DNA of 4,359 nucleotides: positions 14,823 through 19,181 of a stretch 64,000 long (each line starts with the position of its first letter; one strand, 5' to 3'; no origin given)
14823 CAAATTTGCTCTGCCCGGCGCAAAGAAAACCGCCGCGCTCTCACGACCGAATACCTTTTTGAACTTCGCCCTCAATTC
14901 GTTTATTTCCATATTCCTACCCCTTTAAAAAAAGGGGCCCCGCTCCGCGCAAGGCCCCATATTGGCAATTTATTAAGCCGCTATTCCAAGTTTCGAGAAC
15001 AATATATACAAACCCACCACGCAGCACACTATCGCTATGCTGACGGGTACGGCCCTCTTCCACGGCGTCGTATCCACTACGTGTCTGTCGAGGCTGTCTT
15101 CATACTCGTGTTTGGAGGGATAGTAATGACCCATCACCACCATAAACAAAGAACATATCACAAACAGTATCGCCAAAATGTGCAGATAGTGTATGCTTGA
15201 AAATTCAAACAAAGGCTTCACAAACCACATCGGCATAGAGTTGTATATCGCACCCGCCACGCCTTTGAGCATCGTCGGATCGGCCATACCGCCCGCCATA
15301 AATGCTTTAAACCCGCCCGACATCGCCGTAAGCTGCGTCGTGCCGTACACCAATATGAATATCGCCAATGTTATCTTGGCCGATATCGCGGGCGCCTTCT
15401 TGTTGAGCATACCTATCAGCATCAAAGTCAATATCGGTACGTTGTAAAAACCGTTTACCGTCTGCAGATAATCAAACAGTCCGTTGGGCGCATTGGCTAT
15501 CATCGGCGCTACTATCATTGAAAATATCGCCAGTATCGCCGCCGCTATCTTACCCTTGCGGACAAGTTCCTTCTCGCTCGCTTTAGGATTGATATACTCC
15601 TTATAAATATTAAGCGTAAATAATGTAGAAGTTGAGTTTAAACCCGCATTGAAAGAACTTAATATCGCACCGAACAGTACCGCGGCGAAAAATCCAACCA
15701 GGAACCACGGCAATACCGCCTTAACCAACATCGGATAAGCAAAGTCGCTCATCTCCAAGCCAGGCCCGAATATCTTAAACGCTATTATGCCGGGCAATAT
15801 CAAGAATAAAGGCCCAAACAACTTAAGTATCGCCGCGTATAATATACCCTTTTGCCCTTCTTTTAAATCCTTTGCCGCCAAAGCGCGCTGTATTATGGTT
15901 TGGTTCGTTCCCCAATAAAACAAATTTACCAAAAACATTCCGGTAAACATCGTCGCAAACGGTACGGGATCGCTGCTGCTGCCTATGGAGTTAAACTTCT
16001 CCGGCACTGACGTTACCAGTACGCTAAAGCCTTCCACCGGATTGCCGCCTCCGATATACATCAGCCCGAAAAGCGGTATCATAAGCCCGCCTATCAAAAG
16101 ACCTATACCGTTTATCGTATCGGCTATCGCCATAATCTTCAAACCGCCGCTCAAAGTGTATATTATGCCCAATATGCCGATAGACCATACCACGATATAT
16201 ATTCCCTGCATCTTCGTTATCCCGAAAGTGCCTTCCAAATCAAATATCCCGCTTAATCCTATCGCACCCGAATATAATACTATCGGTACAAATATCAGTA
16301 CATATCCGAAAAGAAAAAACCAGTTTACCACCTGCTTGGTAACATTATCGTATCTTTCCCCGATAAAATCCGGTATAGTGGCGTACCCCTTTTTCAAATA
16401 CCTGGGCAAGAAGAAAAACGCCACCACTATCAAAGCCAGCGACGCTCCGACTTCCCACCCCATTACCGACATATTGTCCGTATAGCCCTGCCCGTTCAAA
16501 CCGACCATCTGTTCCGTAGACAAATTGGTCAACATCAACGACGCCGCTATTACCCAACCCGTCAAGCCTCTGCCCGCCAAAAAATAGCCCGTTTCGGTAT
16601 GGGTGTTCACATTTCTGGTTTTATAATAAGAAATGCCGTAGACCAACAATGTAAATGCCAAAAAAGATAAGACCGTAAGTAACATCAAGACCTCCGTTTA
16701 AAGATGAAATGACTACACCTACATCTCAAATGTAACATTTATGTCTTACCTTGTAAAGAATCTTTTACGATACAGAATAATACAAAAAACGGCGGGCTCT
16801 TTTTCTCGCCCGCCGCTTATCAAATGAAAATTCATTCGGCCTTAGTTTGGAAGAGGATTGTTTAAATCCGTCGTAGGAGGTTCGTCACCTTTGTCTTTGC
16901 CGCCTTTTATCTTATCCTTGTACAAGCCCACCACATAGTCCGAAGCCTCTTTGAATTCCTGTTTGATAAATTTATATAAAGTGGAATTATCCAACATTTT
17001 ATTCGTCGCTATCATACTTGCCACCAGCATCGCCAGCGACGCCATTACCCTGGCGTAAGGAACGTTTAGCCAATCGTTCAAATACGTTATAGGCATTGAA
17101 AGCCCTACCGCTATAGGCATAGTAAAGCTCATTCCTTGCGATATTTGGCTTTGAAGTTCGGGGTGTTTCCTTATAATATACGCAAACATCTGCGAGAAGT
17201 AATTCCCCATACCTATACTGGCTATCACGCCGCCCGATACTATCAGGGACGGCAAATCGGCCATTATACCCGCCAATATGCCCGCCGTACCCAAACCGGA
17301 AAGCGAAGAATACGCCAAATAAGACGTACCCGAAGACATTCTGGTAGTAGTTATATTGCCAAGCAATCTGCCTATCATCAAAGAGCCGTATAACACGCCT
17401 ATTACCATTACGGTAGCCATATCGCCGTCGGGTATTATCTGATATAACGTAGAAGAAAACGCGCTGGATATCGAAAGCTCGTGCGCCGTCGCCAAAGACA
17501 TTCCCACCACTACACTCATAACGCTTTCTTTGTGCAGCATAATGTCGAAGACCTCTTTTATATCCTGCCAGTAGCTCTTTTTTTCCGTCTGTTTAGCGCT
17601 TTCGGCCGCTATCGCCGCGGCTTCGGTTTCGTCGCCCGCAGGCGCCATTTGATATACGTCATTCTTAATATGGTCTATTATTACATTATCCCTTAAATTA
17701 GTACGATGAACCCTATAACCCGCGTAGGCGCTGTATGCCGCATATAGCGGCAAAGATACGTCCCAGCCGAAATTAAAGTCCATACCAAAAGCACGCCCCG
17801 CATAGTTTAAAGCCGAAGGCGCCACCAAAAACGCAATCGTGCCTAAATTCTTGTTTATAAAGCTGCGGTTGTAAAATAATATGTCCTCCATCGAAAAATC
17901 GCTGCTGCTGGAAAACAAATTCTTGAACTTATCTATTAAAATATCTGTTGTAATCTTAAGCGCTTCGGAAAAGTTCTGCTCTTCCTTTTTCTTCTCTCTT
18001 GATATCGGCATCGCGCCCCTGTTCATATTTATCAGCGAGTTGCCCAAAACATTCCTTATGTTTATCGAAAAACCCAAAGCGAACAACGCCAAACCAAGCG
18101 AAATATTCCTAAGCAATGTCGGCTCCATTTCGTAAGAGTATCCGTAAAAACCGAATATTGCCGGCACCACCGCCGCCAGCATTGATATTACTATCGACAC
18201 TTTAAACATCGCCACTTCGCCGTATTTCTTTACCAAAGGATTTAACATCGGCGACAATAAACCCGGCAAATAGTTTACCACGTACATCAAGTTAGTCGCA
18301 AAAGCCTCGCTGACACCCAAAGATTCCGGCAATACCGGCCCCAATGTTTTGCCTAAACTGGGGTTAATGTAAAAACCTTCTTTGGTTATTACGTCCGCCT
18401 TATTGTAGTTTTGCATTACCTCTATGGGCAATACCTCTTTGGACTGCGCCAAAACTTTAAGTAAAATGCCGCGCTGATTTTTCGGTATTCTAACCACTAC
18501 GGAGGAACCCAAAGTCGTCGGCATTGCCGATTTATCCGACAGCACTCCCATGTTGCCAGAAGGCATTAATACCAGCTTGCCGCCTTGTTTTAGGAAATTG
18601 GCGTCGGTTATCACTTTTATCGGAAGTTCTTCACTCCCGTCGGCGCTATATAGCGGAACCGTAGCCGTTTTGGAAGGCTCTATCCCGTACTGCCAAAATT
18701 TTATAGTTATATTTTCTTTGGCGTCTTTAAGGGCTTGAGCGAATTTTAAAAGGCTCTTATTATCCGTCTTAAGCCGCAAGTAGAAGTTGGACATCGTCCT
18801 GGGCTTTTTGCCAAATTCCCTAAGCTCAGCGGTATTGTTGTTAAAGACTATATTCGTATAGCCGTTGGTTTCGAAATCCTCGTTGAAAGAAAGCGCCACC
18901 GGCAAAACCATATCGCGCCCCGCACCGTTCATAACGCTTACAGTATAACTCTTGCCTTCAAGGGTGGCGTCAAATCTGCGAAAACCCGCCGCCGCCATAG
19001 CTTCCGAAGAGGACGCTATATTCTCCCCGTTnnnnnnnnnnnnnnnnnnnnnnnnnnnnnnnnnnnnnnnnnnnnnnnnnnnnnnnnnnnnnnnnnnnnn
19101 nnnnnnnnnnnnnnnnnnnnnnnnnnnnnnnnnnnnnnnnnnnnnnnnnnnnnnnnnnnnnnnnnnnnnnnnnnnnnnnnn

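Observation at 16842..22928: Giant 2,028-aa protein combining a signal peptide, a long non-repetitive region and a C-terminal MFS-like polytopic domain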

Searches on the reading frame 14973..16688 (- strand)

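Call 9: search_protein_families(library=pfam, proteins=[window:14973-16688:-], max_evalue=0.001)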
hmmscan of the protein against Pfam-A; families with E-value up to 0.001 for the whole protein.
window:14973-16688:- (571 aa): 1 family
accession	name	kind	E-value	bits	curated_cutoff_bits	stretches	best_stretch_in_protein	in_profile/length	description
PF00474.23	SSF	-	5.1e-51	174.2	22.8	1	35-433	1-395/406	Sodium:solute symporter family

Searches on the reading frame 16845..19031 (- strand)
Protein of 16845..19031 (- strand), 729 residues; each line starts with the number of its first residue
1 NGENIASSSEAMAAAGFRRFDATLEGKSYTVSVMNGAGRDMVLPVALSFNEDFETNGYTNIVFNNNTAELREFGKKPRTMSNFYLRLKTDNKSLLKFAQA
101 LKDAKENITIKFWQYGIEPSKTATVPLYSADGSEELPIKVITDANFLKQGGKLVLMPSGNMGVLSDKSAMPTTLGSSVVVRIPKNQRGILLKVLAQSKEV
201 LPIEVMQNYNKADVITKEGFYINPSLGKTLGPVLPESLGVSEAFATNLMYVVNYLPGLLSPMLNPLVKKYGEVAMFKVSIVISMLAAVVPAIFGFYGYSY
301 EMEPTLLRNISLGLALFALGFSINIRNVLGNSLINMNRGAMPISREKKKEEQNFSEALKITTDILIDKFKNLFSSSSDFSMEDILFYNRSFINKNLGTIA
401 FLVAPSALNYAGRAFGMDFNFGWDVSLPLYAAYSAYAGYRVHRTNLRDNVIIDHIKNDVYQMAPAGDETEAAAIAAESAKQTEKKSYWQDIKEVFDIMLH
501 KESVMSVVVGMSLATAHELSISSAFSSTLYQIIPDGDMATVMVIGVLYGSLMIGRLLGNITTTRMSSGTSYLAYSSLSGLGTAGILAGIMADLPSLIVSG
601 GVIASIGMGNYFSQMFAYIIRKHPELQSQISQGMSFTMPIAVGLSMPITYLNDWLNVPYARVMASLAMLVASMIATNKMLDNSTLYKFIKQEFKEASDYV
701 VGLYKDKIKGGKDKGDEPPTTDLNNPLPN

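Call 70: predict_structure(alignment_id=A6)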
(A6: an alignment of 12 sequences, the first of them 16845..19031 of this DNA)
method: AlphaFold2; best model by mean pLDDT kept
length: 729 residues; sequences in the alignment: 12
mean_pLDDT: 46.0   pTM: 0.32
mean pLDDT of the five models: 46.0, 44.0, 43.3, 41.7, 40.3
residues with pLDDT >= 90: 4; 70-90: 147; 50-70: 84; < 50: 494
segments of 3 or more residues with pLDDT < 50: 1-22, 209-258, 271-273, 294-304, 327-729
pLDDT, mean of each block of 10 residues (from residue 1): 37 40 59 73 79 72 77 76 74 83 87 68 84 87 73 83 79 75 80 81 70 31 30 36 47 48 56 50 52 41 49 55 51 30 27 36 37 28 25 24 26 28 31 33 29 34 34 42 35 32 32 33 32 32 29 25 26 39 39 39 39 38 36 29 26 28 30 32 32 32 31 30 36
secondary structure, 60 per line:
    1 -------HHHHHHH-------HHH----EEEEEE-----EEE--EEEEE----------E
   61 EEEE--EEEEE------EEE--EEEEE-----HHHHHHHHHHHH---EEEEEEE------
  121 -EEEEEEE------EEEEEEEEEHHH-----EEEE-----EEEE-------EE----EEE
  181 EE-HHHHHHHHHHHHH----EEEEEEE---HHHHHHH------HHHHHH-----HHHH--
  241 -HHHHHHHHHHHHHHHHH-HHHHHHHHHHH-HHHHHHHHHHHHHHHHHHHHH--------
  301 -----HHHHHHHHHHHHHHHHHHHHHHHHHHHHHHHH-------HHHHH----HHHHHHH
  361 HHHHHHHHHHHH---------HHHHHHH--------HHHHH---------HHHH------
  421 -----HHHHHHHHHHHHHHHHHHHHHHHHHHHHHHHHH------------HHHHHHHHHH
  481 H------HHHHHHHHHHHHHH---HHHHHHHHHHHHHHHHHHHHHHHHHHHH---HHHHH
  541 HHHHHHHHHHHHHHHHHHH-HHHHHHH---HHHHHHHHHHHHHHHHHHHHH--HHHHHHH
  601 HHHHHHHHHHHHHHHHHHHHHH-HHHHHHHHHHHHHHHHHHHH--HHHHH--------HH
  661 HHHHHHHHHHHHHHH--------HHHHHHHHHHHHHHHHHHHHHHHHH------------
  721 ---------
elements in order (helices of 4 or more, strands of 3 or more residues): H8-14 E29-34 E40-42 E45-49 E60-64 E67-71 E78-80 E83-87 H93-104 E108-114 E122-128 E135-143 E152-155 E161-164 E178-182 H184-196 E201-207 H211-217 H224-229 H235-238 H242-258 H260-270 H272-292 H306-337 H345-349 H354-372 H382-388 H397-401 H411-414 H426-458 H471-481 H488-501 H505-532 H536-559 H561-567 H571-591 H594-622 H624-643 H646-650 H659-675 H684-708
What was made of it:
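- On Major facilitator superfamily: AF2 with 12 sequences gave pLDDT below 50 for the membrane part (call 70).
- Tried and rejected: With only 12 permitted sequences it gave an unusable membrane model (call 70).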

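Call 78: fold_search(model_id=the predicted structure, library=pdb)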
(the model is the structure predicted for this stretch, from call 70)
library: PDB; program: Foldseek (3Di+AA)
matches with E <= 10: 165; with E <= 0.001: 0
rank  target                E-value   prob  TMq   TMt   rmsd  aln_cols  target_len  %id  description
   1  9exo_A                2.2e-01  0.07  0.07  0.08  28.7       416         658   10  Wzc-K540M-2YE MgADP C1 (released 2025-04-23)
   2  1jch_A                2.4e-01  0.21  0.09  0.14  27.1       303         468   10  Crystal Structure of Colicin E3 in Complex with its Immunity Protein (released 2001-11-30)
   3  5ew5_A                2.7e-01  0.11  0.08  0.11  25.4       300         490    8  Crystal Structure of Colicin E9 In Complex with Its Immunity Protein Im9 (released 2016-07-20)
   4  8tth_A                5.4e-01  0.06  0.07  0.12  27.0       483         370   14  NorA single mutant - D307N at pH 7.5 (released 2024-05-29)
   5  8u7k_A                5.4e-01  0.06  0.09  0.08  25.8       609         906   13  WT sea urchin SLC9C1 with 5mM cAMP at pH 6 in Na+ - Grip (G) conformation (released 2025-03-26)
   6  7b9f_D                6.0e-01  0.03  0.09  0.11  34.5       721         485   10  Structure of the mycobacterial ESX-5 Type VII Secretion System hexameric pore complex (released 2021-07-07)
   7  9unx                  6.7e-01  0.12  0.12  0.17  24.1       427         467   16  Cryo-EM structure of human OAT1 in complex with olmesartan and bromide ion. (released 2025-11-05)
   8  8bb6_A                7.9e-01  0.11  0.13  0.19  24.8       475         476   14  Crystal structure of Arabidopsis thaliana sucrose transporter SUC1 (released 2023-05-31)
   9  8c5v_I                8.3e-01  0.02  0.06  0.07  84.8       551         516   12  Chemotaxis core signalling unit from E protein lysed E. coli cells (released 2023-09-13)
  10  8zgz                  8.8e-01  0.07  0.10  0.15  26.7       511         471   12  Cryo-EM structure of inward state Anhydromuropeptide permease (AmpG) (released 2025-05-21)
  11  8tte_A                1.0e+00  0.09  0.11  0.18  24.6       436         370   12  Protonated state of NorA at pH 5.0 (released 2024-05-29)
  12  5xap                  1.0e+00  0.09  0.11  0.11  24.6       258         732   12  Crystal structure of SecDF in I form (C2 space group) (released 2017-05-17)
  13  7nsu_D                1.1e+00  0.08  0.08  0.14  24.6       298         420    9  ColicinE9 intact translocation complex (released 2021-08-11)
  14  3nog_A                1.1e+00  0.06  0.11  0.09  20.1       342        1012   11  Designed ankyrin repeat protein (DARPin) Binders to AcrB: Plasticity of the Interface (released 2011-05-18)
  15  8qzl_A                1.1e+00  0.03  0.09  0.07  21.1       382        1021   13  Single particle cryo-EM co-structure of Klebsiella pneumoniae AcrB with the BDM91288 efflux pump inhibitor at 3.42 Ang (released 2024-11-06)
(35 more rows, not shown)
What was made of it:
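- On Major facilitator superfamily: Foldseek on that model found nothing at E<=0.001 (call 78).
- The AF2 model of the membrane part was unusable (pLDDT below 50), and its Foldseek search gave nothing (calls 70, 78).
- Tried and rejected: The Foldseek search on that model was uninformative (call 78).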
